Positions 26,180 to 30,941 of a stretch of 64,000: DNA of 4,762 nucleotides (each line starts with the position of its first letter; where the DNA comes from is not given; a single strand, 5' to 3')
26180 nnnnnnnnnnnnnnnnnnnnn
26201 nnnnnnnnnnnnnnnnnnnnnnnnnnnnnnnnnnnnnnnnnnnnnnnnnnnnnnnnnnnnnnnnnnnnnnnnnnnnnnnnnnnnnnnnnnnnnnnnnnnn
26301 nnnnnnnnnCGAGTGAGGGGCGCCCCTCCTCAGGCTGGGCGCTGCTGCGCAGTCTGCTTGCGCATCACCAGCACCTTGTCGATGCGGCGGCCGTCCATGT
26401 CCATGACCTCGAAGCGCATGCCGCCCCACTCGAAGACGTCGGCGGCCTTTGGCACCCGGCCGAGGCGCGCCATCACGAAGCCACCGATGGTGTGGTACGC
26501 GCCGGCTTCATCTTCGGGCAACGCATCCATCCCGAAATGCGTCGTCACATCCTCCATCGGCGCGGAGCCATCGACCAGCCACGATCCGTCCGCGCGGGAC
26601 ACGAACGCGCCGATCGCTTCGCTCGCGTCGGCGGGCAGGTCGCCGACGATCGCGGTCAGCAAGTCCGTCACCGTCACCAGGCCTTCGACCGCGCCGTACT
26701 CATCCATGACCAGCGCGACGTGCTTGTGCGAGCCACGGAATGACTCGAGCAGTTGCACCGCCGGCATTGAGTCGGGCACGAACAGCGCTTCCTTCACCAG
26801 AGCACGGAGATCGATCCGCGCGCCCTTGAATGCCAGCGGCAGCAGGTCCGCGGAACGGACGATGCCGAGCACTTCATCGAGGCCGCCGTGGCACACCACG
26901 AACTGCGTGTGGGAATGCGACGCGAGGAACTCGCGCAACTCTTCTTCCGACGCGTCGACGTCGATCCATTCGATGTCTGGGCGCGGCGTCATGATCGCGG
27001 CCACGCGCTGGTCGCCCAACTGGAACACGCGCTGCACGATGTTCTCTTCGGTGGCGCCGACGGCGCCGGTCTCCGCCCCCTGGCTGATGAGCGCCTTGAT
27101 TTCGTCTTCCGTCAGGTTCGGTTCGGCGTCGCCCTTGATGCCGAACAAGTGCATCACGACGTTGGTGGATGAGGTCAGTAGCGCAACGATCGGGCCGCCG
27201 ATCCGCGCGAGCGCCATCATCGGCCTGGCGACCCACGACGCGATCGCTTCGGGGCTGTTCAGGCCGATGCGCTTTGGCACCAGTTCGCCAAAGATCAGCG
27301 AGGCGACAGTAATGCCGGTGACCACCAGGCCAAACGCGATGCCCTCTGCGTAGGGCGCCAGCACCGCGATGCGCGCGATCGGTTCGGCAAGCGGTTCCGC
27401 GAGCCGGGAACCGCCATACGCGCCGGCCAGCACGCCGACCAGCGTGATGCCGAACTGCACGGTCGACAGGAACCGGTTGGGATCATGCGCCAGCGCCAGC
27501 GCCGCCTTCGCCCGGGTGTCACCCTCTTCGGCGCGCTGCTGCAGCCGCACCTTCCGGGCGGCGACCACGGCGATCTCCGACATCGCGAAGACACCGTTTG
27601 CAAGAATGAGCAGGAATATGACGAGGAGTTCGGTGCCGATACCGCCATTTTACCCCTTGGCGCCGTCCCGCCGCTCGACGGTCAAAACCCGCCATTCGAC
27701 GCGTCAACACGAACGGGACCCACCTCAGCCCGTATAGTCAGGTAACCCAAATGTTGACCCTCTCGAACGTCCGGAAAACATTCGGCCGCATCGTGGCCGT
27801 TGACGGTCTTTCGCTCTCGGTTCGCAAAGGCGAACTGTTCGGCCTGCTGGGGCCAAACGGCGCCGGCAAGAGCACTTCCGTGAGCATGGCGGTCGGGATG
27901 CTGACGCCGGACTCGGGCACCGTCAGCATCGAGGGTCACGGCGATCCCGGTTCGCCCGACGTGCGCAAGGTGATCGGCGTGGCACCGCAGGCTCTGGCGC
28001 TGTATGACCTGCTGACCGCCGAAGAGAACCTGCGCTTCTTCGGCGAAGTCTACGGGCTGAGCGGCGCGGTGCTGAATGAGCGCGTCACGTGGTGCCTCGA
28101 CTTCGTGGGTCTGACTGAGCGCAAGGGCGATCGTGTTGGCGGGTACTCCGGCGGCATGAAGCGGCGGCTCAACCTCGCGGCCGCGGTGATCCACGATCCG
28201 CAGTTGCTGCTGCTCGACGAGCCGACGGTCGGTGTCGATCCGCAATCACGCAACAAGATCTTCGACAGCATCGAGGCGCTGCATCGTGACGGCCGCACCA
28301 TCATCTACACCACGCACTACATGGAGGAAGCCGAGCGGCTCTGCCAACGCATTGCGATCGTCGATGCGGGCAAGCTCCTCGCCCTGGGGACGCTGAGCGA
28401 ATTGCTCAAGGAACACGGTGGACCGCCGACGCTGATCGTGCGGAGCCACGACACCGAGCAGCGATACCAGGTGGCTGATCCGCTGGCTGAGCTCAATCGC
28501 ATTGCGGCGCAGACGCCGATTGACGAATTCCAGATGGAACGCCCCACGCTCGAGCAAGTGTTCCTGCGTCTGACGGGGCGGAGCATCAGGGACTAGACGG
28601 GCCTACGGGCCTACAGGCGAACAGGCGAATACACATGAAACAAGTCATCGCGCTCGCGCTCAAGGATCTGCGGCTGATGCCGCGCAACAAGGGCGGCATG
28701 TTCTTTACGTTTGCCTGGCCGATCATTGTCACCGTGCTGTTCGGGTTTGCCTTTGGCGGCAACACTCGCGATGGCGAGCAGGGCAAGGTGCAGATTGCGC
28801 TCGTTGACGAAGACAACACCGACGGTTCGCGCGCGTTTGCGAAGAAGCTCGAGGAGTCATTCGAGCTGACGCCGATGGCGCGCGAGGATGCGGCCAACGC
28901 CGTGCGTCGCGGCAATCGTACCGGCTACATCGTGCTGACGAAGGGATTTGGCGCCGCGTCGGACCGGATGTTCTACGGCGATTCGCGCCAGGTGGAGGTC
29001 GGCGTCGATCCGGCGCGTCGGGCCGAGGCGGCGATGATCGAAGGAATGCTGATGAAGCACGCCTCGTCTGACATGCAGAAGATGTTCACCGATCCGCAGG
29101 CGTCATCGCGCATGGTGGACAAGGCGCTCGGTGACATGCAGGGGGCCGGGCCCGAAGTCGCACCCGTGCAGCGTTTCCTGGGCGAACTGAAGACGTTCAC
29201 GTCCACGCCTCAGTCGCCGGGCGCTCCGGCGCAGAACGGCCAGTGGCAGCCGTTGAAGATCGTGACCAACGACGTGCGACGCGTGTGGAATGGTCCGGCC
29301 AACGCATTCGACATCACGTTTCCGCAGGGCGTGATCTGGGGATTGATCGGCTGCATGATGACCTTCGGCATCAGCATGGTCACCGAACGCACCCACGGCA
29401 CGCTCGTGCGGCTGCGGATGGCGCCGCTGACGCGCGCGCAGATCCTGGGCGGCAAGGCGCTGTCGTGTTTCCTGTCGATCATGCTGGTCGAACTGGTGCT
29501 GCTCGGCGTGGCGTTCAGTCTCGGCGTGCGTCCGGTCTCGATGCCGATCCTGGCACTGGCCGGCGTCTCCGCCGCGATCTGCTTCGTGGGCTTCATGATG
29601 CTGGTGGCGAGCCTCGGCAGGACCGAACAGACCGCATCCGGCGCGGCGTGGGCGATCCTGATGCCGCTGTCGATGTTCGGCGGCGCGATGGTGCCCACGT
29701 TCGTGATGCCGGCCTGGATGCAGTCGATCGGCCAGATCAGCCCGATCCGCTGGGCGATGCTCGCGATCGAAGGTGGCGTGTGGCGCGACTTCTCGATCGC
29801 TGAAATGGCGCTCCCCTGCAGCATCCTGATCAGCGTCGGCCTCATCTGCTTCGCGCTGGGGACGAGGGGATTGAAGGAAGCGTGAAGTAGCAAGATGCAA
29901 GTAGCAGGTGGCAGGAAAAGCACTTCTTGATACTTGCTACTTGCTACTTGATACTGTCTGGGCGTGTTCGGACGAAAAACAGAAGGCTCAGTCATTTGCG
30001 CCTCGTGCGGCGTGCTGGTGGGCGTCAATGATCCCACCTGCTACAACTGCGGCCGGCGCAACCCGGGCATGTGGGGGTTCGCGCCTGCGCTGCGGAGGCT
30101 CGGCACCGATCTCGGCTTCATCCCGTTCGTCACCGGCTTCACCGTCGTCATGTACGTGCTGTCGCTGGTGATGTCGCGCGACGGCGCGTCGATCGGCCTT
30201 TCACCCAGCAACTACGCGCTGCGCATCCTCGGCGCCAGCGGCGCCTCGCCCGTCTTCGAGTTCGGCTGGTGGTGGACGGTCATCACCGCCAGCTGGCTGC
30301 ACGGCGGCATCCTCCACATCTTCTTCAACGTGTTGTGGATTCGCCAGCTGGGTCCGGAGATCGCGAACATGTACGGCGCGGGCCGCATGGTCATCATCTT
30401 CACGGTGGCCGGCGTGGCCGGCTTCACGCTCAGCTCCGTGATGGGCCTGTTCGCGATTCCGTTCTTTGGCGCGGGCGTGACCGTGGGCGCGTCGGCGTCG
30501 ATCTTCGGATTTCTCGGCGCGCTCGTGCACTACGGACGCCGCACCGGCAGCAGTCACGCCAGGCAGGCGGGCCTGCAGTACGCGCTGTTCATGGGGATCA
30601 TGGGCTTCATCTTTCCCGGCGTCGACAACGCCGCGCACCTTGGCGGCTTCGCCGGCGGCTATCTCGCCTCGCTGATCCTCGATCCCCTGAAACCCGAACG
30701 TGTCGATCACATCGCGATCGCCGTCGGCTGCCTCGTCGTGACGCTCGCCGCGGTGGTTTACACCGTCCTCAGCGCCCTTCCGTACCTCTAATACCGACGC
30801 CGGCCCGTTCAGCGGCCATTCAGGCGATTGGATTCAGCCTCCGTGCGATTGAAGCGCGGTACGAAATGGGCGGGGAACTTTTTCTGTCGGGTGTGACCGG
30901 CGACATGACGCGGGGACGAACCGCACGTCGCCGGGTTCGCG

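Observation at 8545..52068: Tandem 7-9 nt oligomer arrays, usually paired as inverted arrays, fill almost every intergenic spacer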

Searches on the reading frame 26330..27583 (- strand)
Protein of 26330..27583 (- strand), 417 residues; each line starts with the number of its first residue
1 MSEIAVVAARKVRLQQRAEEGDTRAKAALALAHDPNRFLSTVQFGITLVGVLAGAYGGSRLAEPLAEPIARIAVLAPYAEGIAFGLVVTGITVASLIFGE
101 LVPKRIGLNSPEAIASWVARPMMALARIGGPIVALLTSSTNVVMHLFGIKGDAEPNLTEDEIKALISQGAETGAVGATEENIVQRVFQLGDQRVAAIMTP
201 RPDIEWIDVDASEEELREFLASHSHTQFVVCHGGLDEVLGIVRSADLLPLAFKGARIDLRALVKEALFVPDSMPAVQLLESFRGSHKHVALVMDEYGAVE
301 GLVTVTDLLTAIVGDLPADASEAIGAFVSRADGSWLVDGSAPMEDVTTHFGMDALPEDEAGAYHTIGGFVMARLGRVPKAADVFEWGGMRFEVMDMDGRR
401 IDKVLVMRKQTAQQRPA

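Call 10: search_protein_families(library=pfam, proteins=[window:26330-27583:-])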
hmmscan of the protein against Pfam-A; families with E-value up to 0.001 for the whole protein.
window:26330-27583:- (417 aa): 3 families
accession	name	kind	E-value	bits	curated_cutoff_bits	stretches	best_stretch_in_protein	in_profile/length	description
PF01595.25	CNNM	-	1.7e-44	152.1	28.4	1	1-178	15-180/181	Cyclin M transmembrane N-terminal domain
PF03471.22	CorC_HlyC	-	2.9e-25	88.5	27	1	330-408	3-79/81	Transporter associated domain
PF00571.33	CBS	-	1.9e-11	44.5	24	1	264-313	7-56/57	CBS domain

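Call 12: find_related_loci(query=window:26330-27583:-, collection=genome_contigs, flank=10000)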
Query window:26330-27583:- (417 aa) in genome_contigs; peptide patterns used: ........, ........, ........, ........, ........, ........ (x = any residue, [..] = any of these).
599 stretches matched a pattern (row limit reached: there are more); 227 encode a relative of the query (tblastn E <= 1e-3); the best 80 are kept; 80 distinct loci.
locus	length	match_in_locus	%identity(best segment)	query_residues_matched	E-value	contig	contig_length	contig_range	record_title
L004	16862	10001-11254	88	1-417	0e+0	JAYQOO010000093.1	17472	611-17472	MAG: Acidimicrobiia bacterium isolate SD3114_S44.metabat_sens.033_sub NODE_1169_length_17472_cov_4.76694, whole genome s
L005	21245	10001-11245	86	1-415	0e+0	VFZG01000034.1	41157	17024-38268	MAG: Acidimicrobiia bacterium isolate M_DeepCast_65m_m2_224 M_DeepCast_65m_m2_224_Ga0194120_10001576, whole genome shotg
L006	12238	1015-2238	87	1-408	0e+0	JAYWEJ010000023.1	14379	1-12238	MAG: Acidimicrobiia bacterium isolate GL97_UP_metabat_53_sub GL97_UP_metabat_53_sub_22, whole genome shotgun sequence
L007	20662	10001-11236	86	1-412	0e+0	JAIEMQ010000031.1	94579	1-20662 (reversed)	MAG: Cyanobacteriota bacterium isolate co.spades.CONCOCT.2.5kb_103 c_000000000097, whole genome shotgun sequence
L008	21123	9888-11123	85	1-412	0e+0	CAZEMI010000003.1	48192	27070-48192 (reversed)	MAG TPA_asm: uncultured Acidobacterium sp. isolate binchicken_co31_34 genome assembly, contig: k141_4323523, whole genom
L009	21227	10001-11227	85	1-409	0e+0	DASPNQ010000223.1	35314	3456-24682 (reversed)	MAG TPA_asm: Vicinamibacterales bacterium isolate SMAG_U12125 k141_520862, whole genome shotgun sequence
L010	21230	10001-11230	84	1-410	0e+0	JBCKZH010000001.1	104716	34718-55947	Vicinamibacterales bacterium isolate SLM_MC1B_68-P02 Node_1_length_104716_cov_49.697049, whole genome shotgun sequence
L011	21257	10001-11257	84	1-417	0e+0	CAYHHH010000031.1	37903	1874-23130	MAG TPA_asm: uncultured Bifidobacteriaceae bacterium isolate ERP119702_co1_17 genome assembly, contig: NODE_930_length_3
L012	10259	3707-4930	84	1-408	0e+0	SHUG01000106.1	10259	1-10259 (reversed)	MAG: Acidobacteria bacterium isolate Baikal-deep-G12 BACOMB-C31362, whole genome shotgun sequence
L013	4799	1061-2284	84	1-408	0e+0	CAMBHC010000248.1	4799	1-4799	MAG: Candidatus Sulfopaludibacter sp. SbA3 isolate MoH-02may19-226 genome assembly, contig: MoH-02may19-C45204, whole ge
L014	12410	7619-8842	83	1-408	0e+0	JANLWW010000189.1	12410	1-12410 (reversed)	MAG: Acidobacteriota bacterium isolate OTE_20_metabat_232 OTE_20_k141_4639900, whole genome shotgun sequence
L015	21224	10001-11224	84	1-408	0e+0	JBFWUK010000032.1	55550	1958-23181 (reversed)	MAG: Vicinamibacterales bacterium isolate CA_2019_TPBF_69 NODE_4011_length_55550_cov_18.548581_TPBF, whole genome shotgu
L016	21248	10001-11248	84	1-416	0e+0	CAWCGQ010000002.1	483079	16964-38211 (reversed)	MAG: uncultured Acidimicrobiia bacterium isolate MFD01275.bin.1.78 genome assembly, contig: contig_18473, whole genome s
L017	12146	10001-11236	81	1-412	0e+0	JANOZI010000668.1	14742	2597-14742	MAG: Acidobacteriota bacterium isolate VAR_79_metabat_490 VAR_79_k141_917953, whole genome shotgun sequence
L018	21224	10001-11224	79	1-408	0e+0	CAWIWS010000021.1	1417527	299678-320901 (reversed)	MAG: uncultured Acidobacteriota bacterium isolate MFD02979.bin.2.36 genome assembly, contig: contig_40240, whole genome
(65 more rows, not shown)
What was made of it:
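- On STRR (cyanobacterial short tandemly repeated repetitive sequences): The genome is Vicinamibacterales (calls 10, 12).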

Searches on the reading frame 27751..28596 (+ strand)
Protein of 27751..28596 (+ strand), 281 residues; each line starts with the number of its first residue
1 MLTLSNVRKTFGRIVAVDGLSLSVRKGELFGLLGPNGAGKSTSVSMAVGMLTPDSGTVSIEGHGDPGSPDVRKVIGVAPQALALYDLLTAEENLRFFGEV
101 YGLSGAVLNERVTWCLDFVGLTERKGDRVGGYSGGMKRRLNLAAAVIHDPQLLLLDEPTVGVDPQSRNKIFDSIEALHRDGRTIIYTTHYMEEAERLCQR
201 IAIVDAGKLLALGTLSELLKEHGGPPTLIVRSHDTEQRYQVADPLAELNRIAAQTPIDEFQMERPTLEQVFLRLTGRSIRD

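Call 39: find_encoding_contigs(protein=window:27751-28596:+, flank=3000, max_places=10)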
Protein window:27751-28596:+ (281 aa): 3 contigs read that carry it; 3 places shown.
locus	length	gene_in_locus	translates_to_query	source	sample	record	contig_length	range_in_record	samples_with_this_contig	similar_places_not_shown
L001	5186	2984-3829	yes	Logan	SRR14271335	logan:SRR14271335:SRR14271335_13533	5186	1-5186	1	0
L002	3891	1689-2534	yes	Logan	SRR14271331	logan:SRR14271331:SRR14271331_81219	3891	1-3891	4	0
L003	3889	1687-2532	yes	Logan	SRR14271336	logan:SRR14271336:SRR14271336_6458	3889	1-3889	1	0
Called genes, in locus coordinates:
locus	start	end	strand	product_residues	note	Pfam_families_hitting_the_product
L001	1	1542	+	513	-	?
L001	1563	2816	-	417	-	PF01595:CNNM, PF00571:CBS (weak), PF03471:CorC_HlyC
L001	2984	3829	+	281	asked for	PF00005:ABC_tran, PF13304:AAA_21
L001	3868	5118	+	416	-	PF12679:ABC2_membrane_2, PF12698:ABC2_membrane_3, PF01061:ABC2_membrane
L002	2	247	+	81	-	?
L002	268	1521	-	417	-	PF01595:CNNM, PF00571:CBS (weak), PF03471:CorC_HlyC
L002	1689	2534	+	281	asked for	PF00005:ABC_tran, PF13304:AAA_21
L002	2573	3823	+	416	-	PF12679:ABC2_membrane_2, PF12698:ABC2_membrane_3, PF01061:ABC2_membrane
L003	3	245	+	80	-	?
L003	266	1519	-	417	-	PF01595:CNNM, PF00571:CBS (weak), PF03471:CorC_HlyC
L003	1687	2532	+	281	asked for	PF00005:ABC_tran, PF13304:AAA_21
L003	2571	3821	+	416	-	PF12679:ABC2_membrane_2, PF12698:ABC2_membrane_3, PF01061:ABC2_membrane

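Call 80: search_protein_families(library=pfam, max_evalue=0.00001, proteins=[window:27751-28596:+])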
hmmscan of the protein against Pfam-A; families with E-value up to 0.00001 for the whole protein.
window:27751-28596:+ (281 aa): 2 families
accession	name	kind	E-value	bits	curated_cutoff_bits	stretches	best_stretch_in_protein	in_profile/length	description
PF00005.33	ABC_tran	-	3.5e-29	102.6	25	1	18-159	2-136/137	ABC transporter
PF13304.12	AAA_21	-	6e-13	50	27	1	115-189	221-298/304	AAA domain, putative AbiEii toxin, Type IV TA system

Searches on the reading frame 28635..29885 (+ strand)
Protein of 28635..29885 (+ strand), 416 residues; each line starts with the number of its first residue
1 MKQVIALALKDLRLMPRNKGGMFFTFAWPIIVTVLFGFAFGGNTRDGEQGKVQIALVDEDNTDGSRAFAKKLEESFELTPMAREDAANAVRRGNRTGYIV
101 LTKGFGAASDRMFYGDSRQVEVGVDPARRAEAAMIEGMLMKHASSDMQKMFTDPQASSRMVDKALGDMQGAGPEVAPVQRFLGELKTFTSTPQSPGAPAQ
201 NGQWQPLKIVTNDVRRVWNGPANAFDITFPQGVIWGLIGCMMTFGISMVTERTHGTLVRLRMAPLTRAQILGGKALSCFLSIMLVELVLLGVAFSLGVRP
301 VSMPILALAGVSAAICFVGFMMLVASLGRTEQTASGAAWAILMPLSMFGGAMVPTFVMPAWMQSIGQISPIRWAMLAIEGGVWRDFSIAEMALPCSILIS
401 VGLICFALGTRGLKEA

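Call 8: find_encoding_contigs(protein=window:28635-29885:+, flank=10000, max_places=10)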
Protein window:28635-29885:+ (416 aa): 3 contigs read that carry it; 3 places shown.
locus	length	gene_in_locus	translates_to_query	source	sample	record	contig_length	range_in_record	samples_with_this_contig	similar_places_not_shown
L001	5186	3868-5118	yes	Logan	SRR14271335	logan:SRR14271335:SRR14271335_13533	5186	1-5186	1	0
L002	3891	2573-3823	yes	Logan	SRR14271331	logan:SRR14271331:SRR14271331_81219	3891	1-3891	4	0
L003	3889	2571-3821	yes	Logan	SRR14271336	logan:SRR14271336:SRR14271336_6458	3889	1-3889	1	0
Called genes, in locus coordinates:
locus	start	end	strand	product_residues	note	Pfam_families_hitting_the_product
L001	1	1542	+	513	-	?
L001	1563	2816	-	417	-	PF01595:CNNM, PF00571:CBS (weak), PF03471:CorC_HlyC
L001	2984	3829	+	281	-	PF00005:ABC_tran, PF13304:AAA_21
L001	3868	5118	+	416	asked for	PF12679:ABC2_membrane_2, PF12698:ABC2_membrane_3, PF01061:ABC2_membrane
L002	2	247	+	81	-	?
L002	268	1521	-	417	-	PF01595:CNNM, PF00571:CBS (weak), PF03471:CorC_HlyC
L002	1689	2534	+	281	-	PF00005:ABC_tran, PF13304:AAA_21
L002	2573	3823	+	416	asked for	PF12679:ABC2_membrane_2, PF12698:ABC2_membrane_3, PF01061:ABC2_membrane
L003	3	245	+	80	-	?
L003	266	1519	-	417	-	PF01595:CNNM, PF00571:CBS (weak), PF03471:CorC_HlyC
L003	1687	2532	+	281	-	PF00005:ABC_tran, PF13304:AAA_21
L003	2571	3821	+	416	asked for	PF12679:ABC2_membrane_2, PF12698:ABC2_membrane_3, PF01061:ABC2_membrane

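Call 80: search_protein_families(library=pfam, max_evalue=0.00001, proteins=[window:28635-29885:+])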
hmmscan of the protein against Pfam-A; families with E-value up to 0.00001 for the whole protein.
window:28635-29885:+ (416 aa): 3 families
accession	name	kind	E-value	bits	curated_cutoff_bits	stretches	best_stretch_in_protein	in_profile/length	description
PF12698.13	ABC2_membrane_3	-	1e-34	120.6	31.6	1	19-409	1-345/347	ABC-2 family transporter protein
PF01061.29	ABC2_membrane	-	6.4e-20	72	26.9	1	238-378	59-206/211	ABC-2 type transporter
PF12679.13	ABC2_membrane_2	-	6.5e-12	45.7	27.2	1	113-385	72-246/283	ABC-2 family transporter protein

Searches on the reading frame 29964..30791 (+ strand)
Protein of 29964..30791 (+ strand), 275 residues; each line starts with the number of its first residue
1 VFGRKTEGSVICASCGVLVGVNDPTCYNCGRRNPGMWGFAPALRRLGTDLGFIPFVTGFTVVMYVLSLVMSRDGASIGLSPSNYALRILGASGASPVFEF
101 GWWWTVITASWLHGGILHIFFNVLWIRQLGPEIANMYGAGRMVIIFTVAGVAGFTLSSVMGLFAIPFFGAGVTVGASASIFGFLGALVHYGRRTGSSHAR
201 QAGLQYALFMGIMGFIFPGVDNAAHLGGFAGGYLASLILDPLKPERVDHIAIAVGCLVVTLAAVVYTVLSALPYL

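Call 42: search_protein_families(library=pfam, max_evalue=0.00001, proteins=[window:29964-30791:+])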
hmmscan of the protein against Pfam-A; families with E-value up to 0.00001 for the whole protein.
window:29964-30791:+ (275 aa): 1 family
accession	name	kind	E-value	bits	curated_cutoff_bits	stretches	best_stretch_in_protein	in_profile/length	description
PF01694.28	Rhomboid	-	5.2e-21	75.8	22.6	1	103-239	4-140/143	Rhomboid domain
